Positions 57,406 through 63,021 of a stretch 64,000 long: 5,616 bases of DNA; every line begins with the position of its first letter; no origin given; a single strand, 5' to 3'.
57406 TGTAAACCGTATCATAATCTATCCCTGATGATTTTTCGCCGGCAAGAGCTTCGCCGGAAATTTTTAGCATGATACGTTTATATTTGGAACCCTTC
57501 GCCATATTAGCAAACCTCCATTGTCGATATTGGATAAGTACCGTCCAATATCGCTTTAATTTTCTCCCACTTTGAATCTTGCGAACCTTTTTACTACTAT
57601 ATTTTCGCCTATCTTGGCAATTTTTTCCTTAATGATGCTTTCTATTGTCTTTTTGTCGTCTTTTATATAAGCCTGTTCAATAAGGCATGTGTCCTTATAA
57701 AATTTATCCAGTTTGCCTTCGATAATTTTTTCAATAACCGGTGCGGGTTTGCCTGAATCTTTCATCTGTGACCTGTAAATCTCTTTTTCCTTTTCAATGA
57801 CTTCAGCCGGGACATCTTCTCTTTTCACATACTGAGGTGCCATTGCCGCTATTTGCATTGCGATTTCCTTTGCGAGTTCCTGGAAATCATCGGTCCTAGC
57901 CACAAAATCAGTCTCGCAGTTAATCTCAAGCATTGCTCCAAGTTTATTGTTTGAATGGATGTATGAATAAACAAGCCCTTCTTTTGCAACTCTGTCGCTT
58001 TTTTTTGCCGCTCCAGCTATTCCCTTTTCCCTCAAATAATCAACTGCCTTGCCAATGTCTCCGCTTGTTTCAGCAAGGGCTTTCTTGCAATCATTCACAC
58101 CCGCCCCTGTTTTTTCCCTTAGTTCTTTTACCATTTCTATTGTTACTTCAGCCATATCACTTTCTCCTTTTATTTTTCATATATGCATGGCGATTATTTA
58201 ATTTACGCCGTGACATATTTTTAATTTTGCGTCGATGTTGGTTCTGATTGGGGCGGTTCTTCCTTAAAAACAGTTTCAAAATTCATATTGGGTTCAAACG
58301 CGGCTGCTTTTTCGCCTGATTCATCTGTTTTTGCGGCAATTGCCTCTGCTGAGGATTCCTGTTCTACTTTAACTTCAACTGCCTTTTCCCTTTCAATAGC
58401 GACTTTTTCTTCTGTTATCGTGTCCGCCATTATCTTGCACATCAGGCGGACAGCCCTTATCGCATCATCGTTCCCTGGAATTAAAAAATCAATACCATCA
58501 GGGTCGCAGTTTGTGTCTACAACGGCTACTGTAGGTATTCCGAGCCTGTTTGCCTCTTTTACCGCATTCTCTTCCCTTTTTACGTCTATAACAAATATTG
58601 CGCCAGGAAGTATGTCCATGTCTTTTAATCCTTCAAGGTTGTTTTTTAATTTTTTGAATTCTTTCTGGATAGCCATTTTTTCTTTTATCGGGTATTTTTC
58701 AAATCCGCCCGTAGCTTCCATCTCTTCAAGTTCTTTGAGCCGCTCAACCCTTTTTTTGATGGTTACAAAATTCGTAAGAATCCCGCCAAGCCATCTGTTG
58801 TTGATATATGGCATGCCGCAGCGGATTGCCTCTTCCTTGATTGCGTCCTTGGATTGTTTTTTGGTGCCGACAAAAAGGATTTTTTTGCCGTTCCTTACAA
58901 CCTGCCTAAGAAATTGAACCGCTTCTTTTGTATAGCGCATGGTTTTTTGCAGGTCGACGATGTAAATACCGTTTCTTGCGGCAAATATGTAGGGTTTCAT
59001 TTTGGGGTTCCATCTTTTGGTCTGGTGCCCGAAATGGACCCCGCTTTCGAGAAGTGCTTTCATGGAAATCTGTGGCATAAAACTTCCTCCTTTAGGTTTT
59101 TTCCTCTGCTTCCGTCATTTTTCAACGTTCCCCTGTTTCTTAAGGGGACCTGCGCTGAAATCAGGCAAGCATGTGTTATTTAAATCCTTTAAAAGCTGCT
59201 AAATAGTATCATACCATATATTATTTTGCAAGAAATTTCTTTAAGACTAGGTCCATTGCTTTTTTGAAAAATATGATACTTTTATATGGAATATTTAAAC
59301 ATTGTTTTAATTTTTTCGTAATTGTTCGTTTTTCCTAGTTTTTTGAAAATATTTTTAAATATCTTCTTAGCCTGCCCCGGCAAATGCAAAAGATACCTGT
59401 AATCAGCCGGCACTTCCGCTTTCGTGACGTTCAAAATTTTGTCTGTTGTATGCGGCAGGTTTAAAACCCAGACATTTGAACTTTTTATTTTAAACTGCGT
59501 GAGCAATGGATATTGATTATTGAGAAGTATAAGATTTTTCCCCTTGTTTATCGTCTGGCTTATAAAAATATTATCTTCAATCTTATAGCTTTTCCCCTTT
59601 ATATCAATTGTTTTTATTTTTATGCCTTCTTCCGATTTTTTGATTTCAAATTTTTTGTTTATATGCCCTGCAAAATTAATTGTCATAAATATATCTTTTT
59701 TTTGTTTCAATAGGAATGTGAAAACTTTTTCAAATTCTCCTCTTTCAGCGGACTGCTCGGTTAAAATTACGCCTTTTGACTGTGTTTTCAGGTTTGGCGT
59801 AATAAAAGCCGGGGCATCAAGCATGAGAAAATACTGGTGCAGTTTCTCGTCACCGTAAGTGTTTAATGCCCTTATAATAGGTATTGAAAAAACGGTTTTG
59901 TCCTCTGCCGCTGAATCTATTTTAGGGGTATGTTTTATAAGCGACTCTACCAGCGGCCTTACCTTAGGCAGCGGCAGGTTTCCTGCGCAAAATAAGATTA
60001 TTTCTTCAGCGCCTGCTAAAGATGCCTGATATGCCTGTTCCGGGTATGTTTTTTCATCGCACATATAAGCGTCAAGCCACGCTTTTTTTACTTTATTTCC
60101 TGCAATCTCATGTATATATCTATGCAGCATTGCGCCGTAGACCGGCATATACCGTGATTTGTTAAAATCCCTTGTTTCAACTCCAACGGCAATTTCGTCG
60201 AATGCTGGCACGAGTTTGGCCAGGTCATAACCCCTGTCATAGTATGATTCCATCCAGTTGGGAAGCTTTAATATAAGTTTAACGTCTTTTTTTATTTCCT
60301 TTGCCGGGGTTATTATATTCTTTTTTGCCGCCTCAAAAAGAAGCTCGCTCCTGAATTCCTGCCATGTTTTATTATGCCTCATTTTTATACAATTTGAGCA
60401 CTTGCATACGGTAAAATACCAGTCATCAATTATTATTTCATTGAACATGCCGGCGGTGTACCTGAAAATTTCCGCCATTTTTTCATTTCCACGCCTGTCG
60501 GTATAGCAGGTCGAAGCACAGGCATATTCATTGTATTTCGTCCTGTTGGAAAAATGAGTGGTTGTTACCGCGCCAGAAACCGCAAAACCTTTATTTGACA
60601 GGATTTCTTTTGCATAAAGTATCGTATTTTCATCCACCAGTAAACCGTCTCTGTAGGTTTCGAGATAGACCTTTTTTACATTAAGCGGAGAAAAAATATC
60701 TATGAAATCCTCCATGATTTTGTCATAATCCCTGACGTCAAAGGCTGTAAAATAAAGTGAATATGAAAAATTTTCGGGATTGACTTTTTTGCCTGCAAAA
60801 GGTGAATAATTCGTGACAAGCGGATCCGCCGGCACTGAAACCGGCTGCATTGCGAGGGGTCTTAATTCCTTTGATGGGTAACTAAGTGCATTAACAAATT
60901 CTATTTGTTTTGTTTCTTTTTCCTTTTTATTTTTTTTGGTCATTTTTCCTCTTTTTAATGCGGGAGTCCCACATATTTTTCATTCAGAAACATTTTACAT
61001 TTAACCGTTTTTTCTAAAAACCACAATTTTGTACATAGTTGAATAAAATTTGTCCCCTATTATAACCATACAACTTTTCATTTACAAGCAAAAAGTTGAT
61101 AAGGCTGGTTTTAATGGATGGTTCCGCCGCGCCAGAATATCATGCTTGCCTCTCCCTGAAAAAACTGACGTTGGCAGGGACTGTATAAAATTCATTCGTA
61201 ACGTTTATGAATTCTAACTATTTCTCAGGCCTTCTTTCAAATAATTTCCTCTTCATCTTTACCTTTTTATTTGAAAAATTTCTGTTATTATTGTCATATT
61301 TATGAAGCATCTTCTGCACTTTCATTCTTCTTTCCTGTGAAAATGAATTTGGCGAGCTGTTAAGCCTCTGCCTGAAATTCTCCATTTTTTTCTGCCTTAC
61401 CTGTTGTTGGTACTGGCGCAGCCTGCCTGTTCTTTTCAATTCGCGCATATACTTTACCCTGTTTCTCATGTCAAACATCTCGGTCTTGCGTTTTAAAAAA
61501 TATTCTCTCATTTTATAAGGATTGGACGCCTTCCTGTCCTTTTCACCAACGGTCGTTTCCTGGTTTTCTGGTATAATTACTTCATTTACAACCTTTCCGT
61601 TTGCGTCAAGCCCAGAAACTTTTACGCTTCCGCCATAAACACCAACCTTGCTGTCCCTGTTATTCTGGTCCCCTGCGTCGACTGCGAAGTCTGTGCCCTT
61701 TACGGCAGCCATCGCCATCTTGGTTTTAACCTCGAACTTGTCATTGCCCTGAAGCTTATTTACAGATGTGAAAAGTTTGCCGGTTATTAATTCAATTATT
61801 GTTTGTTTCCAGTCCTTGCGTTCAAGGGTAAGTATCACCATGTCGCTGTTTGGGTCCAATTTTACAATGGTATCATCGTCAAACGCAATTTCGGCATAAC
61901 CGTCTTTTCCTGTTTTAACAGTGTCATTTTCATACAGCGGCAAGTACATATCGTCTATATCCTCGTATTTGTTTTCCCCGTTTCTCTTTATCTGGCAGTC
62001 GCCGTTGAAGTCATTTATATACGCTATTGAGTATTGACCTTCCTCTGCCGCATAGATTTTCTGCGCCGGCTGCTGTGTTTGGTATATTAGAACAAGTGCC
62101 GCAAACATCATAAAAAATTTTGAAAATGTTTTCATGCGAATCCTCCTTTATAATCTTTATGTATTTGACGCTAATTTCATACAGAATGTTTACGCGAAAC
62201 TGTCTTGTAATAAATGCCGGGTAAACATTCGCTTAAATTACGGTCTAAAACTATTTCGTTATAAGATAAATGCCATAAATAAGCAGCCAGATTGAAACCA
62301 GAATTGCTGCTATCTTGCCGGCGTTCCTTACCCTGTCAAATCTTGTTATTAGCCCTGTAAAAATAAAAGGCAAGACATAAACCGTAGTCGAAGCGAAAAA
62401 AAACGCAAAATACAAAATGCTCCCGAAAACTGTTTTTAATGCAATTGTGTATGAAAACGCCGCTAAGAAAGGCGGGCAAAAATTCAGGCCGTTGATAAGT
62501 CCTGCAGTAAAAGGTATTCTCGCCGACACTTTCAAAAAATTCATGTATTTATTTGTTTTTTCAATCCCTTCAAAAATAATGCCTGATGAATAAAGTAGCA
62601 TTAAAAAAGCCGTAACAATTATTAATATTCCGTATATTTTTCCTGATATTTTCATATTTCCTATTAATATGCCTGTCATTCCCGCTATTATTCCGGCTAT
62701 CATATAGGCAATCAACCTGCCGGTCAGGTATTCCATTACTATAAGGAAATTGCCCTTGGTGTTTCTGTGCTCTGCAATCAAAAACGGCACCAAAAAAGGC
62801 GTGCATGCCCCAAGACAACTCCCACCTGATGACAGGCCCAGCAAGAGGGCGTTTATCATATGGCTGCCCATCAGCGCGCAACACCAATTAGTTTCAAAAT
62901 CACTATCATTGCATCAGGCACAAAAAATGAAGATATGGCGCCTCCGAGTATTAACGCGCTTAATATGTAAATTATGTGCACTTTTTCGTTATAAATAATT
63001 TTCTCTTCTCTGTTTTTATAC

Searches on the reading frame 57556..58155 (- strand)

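Call 95: search_protein_families(library=pfam, proteins=[window:57556-58155:-], max_evalue=0.000001)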
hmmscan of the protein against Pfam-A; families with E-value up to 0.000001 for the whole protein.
window:57556-58155:- (199 aa): 1 family
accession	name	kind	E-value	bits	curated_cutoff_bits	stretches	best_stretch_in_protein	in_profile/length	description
PF00889.24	EF_TS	-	8.5e-44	150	27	1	51-198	73-204/204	Elongation factor TS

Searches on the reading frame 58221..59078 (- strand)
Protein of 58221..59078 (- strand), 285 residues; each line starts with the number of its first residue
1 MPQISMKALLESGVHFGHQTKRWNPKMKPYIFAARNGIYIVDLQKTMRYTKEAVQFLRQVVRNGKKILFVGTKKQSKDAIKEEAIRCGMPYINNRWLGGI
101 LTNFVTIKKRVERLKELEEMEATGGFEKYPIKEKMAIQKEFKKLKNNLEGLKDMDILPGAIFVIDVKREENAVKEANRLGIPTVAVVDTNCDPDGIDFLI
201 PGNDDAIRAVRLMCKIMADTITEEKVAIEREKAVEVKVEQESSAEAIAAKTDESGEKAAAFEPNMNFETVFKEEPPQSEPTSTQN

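Call 95: search_protein_families(library=pfam, proteins=[window:58221-59078:-], max_evalue=0.000001)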
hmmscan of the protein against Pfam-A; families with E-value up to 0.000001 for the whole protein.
window:58221-59078:- (285 aa): 1 family
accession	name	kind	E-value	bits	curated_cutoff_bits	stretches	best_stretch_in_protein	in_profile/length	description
PF00318.25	Ribosomal_S2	-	7.9e-98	326.4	26.1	1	9-223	1-215/216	Ribosomal protein S2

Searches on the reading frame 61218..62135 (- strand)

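Call 95: search_protein_families(library=pfam, proteins=[window:61218-62135:-], max_evalue=0.000001)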
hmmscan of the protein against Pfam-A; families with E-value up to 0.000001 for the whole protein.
window:61218-62135:- (305 aa): 1 family
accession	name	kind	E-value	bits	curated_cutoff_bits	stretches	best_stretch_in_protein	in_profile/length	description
PF04773.18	FecR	-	1.5e-17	64.3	24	1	71-172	1-97/97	FecR protein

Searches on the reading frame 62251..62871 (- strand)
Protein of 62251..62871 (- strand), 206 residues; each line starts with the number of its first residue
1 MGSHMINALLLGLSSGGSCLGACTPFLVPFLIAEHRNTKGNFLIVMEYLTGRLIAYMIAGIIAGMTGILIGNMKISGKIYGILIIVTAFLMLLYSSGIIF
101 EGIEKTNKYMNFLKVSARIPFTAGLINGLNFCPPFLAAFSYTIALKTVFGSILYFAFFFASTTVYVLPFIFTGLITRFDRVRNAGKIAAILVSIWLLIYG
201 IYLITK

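Call 95: search_protein_families(library=pfam, proteins=[window:62251-62871:-], max_evalue=0.000001)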
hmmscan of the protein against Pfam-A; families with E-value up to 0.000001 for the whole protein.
window:62251-62871:- (206 aa): 1 family
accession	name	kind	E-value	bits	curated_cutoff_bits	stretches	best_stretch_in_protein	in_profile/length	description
PF13386.12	DsbD_2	-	3.5e-20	73.2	24.9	1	8-201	2-198/199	Cytochrome C biogenesis protein transmembrane region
